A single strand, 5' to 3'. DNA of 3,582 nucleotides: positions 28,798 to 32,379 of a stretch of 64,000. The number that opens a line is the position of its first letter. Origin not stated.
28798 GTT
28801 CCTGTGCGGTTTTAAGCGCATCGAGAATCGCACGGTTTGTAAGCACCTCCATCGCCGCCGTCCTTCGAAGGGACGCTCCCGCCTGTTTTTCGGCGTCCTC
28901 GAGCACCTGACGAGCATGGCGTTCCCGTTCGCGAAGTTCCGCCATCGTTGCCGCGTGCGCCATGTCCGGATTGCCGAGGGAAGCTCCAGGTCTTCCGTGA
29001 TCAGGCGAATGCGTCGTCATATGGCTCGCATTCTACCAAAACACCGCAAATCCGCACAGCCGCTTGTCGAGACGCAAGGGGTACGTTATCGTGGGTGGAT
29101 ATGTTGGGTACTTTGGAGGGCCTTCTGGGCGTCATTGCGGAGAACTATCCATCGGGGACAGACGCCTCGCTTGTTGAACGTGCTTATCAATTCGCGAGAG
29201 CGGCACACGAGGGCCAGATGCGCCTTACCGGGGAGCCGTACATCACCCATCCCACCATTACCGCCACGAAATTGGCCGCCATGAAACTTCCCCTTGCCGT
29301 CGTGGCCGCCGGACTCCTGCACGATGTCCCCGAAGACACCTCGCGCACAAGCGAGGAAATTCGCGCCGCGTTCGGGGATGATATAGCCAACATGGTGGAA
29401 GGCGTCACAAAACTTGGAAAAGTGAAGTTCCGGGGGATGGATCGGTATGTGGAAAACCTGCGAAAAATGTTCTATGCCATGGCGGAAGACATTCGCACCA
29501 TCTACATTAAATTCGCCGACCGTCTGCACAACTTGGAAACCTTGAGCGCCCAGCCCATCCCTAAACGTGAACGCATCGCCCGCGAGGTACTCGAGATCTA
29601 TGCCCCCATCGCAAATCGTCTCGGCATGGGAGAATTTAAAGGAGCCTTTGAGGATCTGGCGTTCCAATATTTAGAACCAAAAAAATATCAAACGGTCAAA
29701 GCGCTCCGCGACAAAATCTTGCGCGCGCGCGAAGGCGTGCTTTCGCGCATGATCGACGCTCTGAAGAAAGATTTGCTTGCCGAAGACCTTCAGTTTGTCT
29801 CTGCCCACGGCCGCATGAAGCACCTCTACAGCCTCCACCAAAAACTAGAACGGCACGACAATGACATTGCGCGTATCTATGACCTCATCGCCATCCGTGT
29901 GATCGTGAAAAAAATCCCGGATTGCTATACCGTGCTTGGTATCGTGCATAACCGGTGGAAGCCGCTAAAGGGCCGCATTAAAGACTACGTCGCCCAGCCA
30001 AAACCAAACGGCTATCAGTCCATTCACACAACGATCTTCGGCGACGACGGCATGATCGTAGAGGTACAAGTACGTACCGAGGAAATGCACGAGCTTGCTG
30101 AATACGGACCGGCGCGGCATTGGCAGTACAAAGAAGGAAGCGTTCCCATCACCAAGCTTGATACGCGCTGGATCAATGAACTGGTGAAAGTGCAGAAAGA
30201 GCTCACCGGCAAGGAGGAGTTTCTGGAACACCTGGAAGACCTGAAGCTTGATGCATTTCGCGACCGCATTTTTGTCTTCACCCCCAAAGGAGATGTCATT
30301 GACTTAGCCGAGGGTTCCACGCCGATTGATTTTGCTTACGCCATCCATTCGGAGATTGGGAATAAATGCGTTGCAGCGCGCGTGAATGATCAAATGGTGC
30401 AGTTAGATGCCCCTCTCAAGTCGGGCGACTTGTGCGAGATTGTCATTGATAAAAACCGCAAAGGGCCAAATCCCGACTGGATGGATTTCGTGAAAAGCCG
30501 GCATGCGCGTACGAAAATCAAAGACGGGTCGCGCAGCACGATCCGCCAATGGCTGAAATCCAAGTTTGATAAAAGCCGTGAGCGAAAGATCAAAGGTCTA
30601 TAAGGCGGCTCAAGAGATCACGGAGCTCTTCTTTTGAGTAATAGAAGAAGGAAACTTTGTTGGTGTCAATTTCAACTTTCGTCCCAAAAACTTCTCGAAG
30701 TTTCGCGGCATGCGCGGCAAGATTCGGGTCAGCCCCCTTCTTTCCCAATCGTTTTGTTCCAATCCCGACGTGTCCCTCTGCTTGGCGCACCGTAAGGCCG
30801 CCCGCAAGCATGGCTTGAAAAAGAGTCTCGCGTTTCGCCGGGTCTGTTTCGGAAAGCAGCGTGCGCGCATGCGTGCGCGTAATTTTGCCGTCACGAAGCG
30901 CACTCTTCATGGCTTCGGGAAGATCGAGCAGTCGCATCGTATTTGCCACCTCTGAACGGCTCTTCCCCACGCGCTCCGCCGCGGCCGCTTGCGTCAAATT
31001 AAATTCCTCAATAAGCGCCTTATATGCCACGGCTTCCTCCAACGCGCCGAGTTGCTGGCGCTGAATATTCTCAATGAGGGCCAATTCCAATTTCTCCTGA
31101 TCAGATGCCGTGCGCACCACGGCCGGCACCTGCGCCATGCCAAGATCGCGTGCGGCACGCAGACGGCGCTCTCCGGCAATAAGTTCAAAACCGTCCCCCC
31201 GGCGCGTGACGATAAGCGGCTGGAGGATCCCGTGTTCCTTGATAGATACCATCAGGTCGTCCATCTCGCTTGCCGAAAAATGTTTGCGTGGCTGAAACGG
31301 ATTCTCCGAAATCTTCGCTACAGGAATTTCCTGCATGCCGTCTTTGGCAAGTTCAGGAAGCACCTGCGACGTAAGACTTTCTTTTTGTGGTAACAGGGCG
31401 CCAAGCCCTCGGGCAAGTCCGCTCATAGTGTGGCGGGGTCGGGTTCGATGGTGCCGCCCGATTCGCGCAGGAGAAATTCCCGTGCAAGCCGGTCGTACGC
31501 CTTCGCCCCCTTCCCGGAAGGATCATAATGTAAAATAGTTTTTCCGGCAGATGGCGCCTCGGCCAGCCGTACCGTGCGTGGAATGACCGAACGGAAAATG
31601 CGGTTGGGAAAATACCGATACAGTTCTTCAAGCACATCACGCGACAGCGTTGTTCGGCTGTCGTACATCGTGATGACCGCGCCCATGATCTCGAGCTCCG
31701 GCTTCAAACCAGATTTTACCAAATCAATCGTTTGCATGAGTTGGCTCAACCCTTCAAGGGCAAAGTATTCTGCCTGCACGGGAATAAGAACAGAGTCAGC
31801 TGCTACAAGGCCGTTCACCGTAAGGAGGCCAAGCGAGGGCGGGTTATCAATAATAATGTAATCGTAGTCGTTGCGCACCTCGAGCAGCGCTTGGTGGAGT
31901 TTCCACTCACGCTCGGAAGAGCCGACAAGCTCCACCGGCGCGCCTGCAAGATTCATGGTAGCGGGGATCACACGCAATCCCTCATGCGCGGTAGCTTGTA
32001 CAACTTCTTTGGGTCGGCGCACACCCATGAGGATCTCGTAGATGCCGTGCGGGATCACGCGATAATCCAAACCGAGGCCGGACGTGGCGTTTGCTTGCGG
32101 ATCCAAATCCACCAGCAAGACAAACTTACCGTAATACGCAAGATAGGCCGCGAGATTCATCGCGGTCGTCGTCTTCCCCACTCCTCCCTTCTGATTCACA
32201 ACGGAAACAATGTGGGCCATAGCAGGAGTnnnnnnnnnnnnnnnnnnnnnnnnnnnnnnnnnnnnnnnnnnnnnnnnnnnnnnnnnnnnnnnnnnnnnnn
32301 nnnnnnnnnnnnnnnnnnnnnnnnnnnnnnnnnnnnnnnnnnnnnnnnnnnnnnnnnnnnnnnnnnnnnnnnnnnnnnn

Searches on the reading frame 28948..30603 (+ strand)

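Call 13: search_protein_families(library=pfam, proteins=[window:28948-30603:+], max_evalue=0.01)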
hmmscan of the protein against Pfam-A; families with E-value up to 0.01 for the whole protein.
window:28948-30603:+ (551 aa): 4 families
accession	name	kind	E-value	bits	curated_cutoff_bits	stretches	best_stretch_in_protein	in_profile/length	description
PF13328.12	HD_4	-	1.5e-44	151.9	27.2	1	79-227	1-155/156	HD domain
PF04607.23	RelA_SpoT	-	2.9e-41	140.7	27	1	288-397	1-111/113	Region found in RelA / SpoT proteins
PF02824.27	TGS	-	1.3e-22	80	22.2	1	441-499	1-59/60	TGS domain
PF01966.28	HD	-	1.1e-07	32.6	22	1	98-195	1-115/116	HD domain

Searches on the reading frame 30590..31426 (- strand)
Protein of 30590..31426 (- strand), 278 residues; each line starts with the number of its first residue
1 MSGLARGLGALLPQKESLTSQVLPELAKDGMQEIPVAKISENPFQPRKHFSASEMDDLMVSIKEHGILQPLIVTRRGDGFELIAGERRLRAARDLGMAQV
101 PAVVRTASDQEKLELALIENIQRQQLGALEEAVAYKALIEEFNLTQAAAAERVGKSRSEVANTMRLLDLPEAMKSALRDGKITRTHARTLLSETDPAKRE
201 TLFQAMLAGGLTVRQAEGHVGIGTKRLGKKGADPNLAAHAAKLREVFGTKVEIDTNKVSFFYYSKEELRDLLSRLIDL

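Call 13: search_protein_families(library=pfam, proteins=[window:30590-31426:-], max_evalue=0.01)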
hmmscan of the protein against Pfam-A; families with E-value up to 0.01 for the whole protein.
window:30590-31426:- (278 aa): 4 families
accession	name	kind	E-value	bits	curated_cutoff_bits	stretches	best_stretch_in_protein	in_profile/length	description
PF02195.25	ParB_N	-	3.4e-31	107.6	26.3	1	31-122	3-95/95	ParB N-terminal domain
PF17762.8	HTH_ParB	-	6.2e-31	107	22.6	1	125-220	2-97/102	ParB HTH domain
PF23433.1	DUF7119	-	0.00061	20.1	30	1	122-215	25-118/141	Family of unknown function (DUF7119)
PF01381.28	HTH_3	-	0.0027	18.2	23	0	136-161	2-27/55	Helix-turn-helix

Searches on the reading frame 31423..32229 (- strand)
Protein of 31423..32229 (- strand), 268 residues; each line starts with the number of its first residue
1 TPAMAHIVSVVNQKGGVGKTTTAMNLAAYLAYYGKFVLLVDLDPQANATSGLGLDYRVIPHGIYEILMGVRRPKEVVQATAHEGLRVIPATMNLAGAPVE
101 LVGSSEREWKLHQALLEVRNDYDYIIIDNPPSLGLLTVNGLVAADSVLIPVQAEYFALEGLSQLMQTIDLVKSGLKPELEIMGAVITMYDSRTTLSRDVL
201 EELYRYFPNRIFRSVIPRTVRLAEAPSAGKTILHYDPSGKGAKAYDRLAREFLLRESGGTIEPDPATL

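Call 13: search_protein_families(library=pfam, proteins=[window:31423-32229:-], max_evalue=0.01)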
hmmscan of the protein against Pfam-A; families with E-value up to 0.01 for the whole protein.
window:31423-32229:- (268 aa): 8 families
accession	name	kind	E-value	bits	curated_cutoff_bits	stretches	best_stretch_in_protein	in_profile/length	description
PF13614.12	AAA_31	-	2.6e-62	210.3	27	1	6-181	2-177/177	AAA domain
PF01656.29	CbiA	-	2.5e-29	102.2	25.4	1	9-232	2-125/125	CobQ/CobB/MinD/ParA nucleotide binding domain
PF09140.17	MipZ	-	1.8e-11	44.3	20.7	2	6-45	1-40/262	ATPase MipZ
PF10609.15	ParA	-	1.7e-10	41.2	27.1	1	5-250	3-243/246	NUBPL iron-transfer P-loop NTPase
PF00142.24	Fer4_NifH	-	1.8e-10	41.2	25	1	12-253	6-245/271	4Fe-4S iron sulfur cluster binding proteins, NifH/frxC family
PF06564.18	CBP_BcsQ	-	3.1e-08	33.9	21.3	1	8-250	4-231/234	Cellulose biosynthesis protein BcsQ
PF02374.21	ArsA_ATPase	-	2.4e-07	30.7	24.3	1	11-69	6-64/305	Anion-transporting ATPase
PF07015.17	VirC1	-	0.0032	17.3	24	0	7-43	3-39/231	VirC1 protein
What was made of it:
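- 31423..32229 (-): parA, the conserved anchor on one side of the variable gap. Pfam AAA_31/CbiA/ParA (call 13).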

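Call 18: find_related_loci(query=window:31423-32229:-, collection=genome_contigs, flank=6000)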
Query window:31423-32229:- (268 aa) in genome_contigs; peptide patterns used: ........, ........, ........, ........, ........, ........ (x = any residue, [..] = any of these).
600 stretches matched a pattern (row limit reached: there are more); 483 encode a relative of the query (tblastn E <= 1e-3); the best 80 are kept; 80 distinct loci.
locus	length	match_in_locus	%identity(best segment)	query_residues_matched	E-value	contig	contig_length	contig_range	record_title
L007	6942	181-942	80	4-260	7e-138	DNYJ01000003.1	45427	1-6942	MAG TPA_asm: Candidatus Uhrbacteria bacterium isolate UBA10169 contig_13188, whole genome shotgun sequence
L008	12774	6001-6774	76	1-258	6e-132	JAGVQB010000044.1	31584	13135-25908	MAG: bacterium isolate DeMMO3_34 c_000000026361, whole genome shotgun sequence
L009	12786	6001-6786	74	4-265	3e-129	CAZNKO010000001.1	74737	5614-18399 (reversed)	MAG TPA_asm: uncultured Gammaproteobacteria bacterium isolate binchicken_co232_111 genome assembly, contig: NODE_532_len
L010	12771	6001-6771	73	2-258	4e-129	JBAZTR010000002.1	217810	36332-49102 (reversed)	MAG: Patescibacteria group bacterium isolate SO_2017_GW1_208 NODE_457_length_217810_cov_3.426450_OW334_2017, whole genom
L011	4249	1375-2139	75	4-258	6e-131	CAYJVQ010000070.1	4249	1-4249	MAG TPA_asm: uncultured Gammaproteobacteria bacterium isolate ERP125453_co1_318 genome assembly, contig: NODE_28913_leng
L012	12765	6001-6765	75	4-258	2e-128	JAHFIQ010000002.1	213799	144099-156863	MAG: Candidatus Uhrbacteria bacterium isolate nzgw366 NODE_29_length_213800_cov_39.828865, whole genome shotgun sequence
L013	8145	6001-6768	73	3-258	6e-128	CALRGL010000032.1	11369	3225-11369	MAG: Candidatus Uhrbacteria bacterium RIFOXYB12_FULL_58_10 isolate ZH-bin-156 genome assembly, contig: ZH-15May19-c16315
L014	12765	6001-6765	72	4-258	9e-128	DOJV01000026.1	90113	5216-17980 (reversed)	MAG TPA_asm: Candidatus Uhrbacteria bacterium isolate UBA12432 contig_431, whole genome shotgun sequence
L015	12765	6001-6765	73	4-258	3e-127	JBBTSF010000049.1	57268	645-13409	MAG: Patescibacteria group bacterium isolate H43-bin239_1 H43_bin239_1_000000000049, whole genome shotgun sequence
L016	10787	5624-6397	73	4-261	2e-127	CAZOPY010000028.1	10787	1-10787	MAG TPA_asm: uncultured Gammaproteobacteria bacterium isolate SRP193066_co2_426 genome assembly, contig: NODE_3191_lengt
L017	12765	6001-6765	74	4-258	2e-127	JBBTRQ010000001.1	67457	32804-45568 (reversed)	MAG: Patescibacteria group bacterium isolate H52-bin078_1 H52_bin078_1_000000000001, whole genome shotgun sequence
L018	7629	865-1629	74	4-258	8e-127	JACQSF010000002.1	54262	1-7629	MAG: Candidatus Uhrbacteria bacterium isolate NC_groundwater_1378_Ag_S-0.2um_51_101 S_p2_S4_coassembly_k141_84905, whole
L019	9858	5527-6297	73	1-258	6e-127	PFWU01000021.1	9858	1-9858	MAG: Candidatus Uhrbacteria bacterium CG_4_9_14_3_um_filter_50_9 CG_4_9_14_3_um_filter_150_scaffold_14495_c, whole genom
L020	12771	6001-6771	72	2-258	1e-126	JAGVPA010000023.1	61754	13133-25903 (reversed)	MAG: bacterium isolate DeMMO3_36 c_000000055729, whole genome shotgun sequence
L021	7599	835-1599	73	4-258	6e-127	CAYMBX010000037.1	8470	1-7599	MAG TPA_asm: uncultured Gammaproteobacteria bacterium isolate SRP093185_co1_85 genome assembly, contig: NODE_6313_length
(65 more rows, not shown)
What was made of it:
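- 31423..32229 (-): Orthologues at 66-80% identity in 80 loci (call 18).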

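Call 56: find_homologous_proteins(query=window:31423-32229:-, max_evalue=1e-100)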
Query window:31423-32229:- (268 aa): 2039 proteins with E <= 1e-100 among 8000 candidates; the best 120 are listed.
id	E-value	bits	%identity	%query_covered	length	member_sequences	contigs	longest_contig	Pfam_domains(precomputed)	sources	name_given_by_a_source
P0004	8.1e-171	584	100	100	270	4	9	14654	PF00142.25,PF10609.16,PF01656.30,PF13614.13,PF09140.18,PF06564.19,PF02374.22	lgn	-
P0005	1.3e-129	449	80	96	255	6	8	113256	PF00142.25,PF10609.16,PF01656.30,PF13614.13,PF09140.18,PF06564.19,PF02374.22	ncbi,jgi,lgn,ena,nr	ncbi:TPA: chromosome partitioning protein ParA [Candidatus Uhrbacteria bacterium]|nr:MAG: chromosome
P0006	7.9e-127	440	78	94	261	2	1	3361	PF00142.25,PF10609.16,PF01656.30,PF13614.13,PF09140.18,PF06564.19,PF02374.22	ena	-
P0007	5.2e-126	437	79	95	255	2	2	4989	PF00142.25,PF10609.16,PF01656.30,PF13614.13,PF09140.18,PF06564.19,PF02374.22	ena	-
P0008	1.1e-125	436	77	94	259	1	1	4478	PF00142.25,PF10609.16,PF01656.30,PF13614.13,PF09140.18,PF06564.19,PF02374.22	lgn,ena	-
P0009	2.0e-125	435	80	94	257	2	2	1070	PF00142.25,PF10609.16,PF01656.30,PF13614.13,PF09140.18,PF06564.19,PF02374.22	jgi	-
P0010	6.3e-124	430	77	94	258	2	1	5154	PF00142.25,PF10609.16,PF01656.30,PF13614.13,PF09140.18,PF06564.19,PF02374.22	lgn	-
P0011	1.7e-123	429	76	95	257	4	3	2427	PF00142.25,PF10609.16,PF01656.30,PF13614.13,PF09140.18,PF06564.19,PF02374.22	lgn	-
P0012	9.0e-122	423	73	95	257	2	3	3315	PF00142.25,PF10609.16,PF01656.30,PF13614.13,PF09140.18,PF06564.19,PF02374.22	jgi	jgi:chromosome partitioning protein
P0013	1.1e-121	423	75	95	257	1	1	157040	PF00142.25,PF10609.16,PF01656.30,PF13614.13,PF09140.18,PF06564.19,PF02374.22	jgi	jgi:chromosome partitioning protein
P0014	1.4e-121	423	75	95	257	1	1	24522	PF00142.25,PF10609.16,PF01656.30,PF13614.13,PF09140.18,PF06564.19,PF02374.22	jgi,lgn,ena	-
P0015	2.8e-121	422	74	95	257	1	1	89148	PF00142.25,PF10609.16,PF01656.30,PF13614.13,PF09140.18,PF06564.19,PF02374.22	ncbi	-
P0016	1.0e-120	420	73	95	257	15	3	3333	PF00142.25,PF10609.16,PF01656.30,PF13614.13,PF09140.18,PF06564.19,PF02374.22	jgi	jgi:chromosome partitioning protein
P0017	1.1e-120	420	73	95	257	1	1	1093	PF00142.25,PF10609.16,PF01656.30,PF13614.13,PF09140.18,PF06564.19,PF02374.22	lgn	-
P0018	1.1e-120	420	75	95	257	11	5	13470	PF00142.25,PF10609.16,PF01656.30,PF13614.13,PF09140.18,PF06564.19,PF02374.22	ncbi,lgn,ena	-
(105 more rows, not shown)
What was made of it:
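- Tried and rejected: ParA identity drops from 100% straight to 80% (call 56).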

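Call 57: find_encoding_contigs(protein=P0005, flank=6000, max_places=4)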
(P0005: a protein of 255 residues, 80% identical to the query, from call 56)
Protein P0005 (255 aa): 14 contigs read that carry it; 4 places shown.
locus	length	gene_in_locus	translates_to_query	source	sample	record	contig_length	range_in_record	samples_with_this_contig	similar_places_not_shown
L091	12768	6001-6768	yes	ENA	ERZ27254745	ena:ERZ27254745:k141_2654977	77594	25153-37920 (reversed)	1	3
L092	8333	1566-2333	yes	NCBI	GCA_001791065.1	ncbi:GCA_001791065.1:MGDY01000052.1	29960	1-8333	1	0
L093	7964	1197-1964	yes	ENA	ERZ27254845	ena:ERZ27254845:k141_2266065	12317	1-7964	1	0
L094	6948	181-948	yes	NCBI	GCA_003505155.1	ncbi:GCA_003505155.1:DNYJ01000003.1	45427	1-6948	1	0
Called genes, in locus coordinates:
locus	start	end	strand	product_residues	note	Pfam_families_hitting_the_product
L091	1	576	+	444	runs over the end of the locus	PF01336:tRNA_anti-codon, PF00152:tRNA-synt_2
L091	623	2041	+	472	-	PF01336:tRNA_anti-codon, PF00152:tRNA-synt_2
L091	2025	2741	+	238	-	PF02616:SMC_ScpA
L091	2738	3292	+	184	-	PF04079:SMC_ScpB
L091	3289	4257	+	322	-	PF00768:Peptidase_S11, PF13354:Beta-lactamase2 (weak)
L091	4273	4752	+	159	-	PF06695:Sm_multidrug_ex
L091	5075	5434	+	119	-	-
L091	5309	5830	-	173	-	PF11645:PDDEXK_5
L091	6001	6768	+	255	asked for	PF00142:Fer4_NifH, PF01656:CbiA, PF02374:ArsA_ATPase (weak), PF06564:CBP_BcsQ, PF09140:MipZ, PF10609:ParA, PF13614:AAA_31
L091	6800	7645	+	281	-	PF02195:ParB_N, PF17762:HTH_ParB, PF23552:ParB_C (weak)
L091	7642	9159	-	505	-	PF13328:HD_4, PF01966:HD, PF04607:RelA_SpoT, PF02824:TGS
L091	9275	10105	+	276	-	-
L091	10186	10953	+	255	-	PF00293:NUDIX (weak)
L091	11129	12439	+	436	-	-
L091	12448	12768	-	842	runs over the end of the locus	PF01751:Toprim, PF01131:Topoisom_bac, PF13368:Toprim_C_rpt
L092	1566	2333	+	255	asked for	PF00142:Fer4_NifH, PF01656:CbiA, PF02374:ArsA_ATPase (weak), PF06564:CBP_BcsQ, PF09140:MipZ, PF10609:ParA, PF13614:AAA_31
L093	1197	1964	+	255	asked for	PF00142:Fer4_NifH, PF01656:CbiA, PF02374:ArsA_ATPase (weak), PF06564:CBP_BcsQ, PF09140:MipZ, PF10609:ParA, PF13614:AAA_31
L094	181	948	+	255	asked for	PF00142:Fer4_NifH, PF01656:CbiA, PF02374:ArsA_ATPase (weak), PF06564:CBP_BcsQ, PF09140:MipZ, PF10609:ParA, PF13614:AAA_31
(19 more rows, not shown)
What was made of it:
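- Synteny across the site matches the closest relative (call 57).
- Tried and rejected: A misreading I corrected: I first took the PDDEXK_5 gene in L091 to be cargo lying between tRNAs (call 57).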

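Call 58: find_encoding_contigs(protein=P0007, flank=5000, max_places=2)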
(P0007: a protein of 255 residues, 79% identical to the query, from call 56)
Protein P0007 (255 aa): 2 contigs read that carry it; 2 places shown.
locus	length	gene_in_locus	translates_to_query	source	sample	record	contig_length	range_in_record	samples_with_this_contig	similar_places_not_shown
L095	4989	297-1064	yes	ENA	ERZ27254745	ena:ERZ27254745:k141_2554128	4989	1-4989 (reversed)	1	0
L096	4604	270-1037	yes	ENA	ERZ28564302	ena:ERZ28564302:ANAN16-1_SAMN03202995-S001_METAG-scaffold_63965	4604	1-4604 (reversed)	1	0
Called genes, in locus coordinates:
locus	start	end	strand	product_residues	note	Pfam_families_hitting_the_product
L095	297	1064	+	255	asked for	PF00142:Fer4_NifH (weak), PF01656:CbiA, PF02374:ArsA_ATPase, PF06564:CBP_BcsQ, PF09140:MipZ (weak), PF10609:ParA, PF13614:AAA_31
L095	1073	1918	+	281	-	PF02195:ParB_N, PF17762:HTH_ParB, PF23552:ParB_C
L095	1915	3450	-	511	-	PF13328:HD_4, PF01966:HD, PF04607:RelA_SpoT, PF02824:TGS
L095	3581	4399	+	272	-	PF00702:Hydrolase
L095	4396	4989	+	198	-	?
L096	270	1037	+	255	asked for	PF00142:Fer4_NifH (weak), PF01656:CbiA, PF02374:ArsA_ATPase, PF06564:CBP_BcsQ, PF09140:MipZ (weak), PF10609:ParA, PF13614:AAA_31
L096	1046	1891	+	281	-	PF02195:ParB_N, PF17762:HTH_ParB, PF23552:ParB_C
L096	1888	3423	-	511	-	PF13328:HD_4, PF01966:HD, PF04607:RelA_SpoT, PF02824:TGS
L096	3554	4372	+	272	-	PF00702:Hydrolase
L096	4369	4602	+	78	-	?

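Call 59: find_encoding_contigs(protein=P0006, flank=5000, max_places=2)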
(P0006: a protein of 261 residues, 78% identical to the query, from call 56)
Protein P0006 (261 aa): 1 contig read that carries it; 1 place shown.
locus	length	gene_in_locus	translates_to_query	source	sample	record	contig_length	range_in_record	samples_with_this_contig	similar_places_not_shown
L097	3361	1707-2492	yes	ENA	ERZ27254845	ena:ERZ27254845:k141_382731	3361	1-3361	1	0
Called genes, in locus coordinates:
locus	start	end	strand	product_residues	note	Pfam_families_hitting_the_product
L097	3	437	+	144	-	?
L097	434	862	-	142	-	-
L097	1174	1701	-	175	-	-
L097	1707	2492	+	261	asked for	PF00142:Fer4_NifH, PF01656:CbiA, PF02374:ArsA_ATPase, PF06564:CBP_BcsQ, PF09140:MipZ (faint), PF10609:ParA, PF13614:AAA_31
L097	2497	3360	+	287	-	PF02195:ParB_N, PF17762:HTH_ParB, PF23552:ParB_C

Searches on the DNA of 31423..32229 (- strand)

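Call 84: search_rna_families(source=L091, start=4700, end=6000, threshold=evalue, max_evalue=0.01)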
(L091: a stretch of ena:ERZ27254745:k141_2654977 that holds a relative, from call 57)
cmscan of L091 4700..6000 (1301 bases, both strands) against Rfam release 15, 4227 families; matches with E-value up to 0.01: 5.
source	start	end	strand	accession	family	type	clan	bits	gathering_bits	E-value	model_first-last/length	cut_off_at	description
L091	4791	4864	-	RF00005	tRNA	Gene; tRNA;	CL00001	68.9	29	1.3e-14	1-71/71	no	tRNA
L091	5874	5957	-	RF00005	tRNA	Gene; tRNA;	CL00001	58.7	29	8.3e-12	1-71/71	no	tRNA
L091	5114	5353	-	RF00028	Intron_gpI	Intron;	-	48.1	50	7.6e-11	1-253/253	no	Group I catalytic intron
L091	5873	5957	+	RF04354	Plastid-ycf2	Cis-reg;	-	26.3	65.7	0.0072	1-75/75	no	Plastid-ycf2 5UTR RNA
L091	5035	5095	-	RF00023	tmRNA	Gene;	CL00001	16.4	47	0.00031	1-374/374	no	transfer-messenger RNA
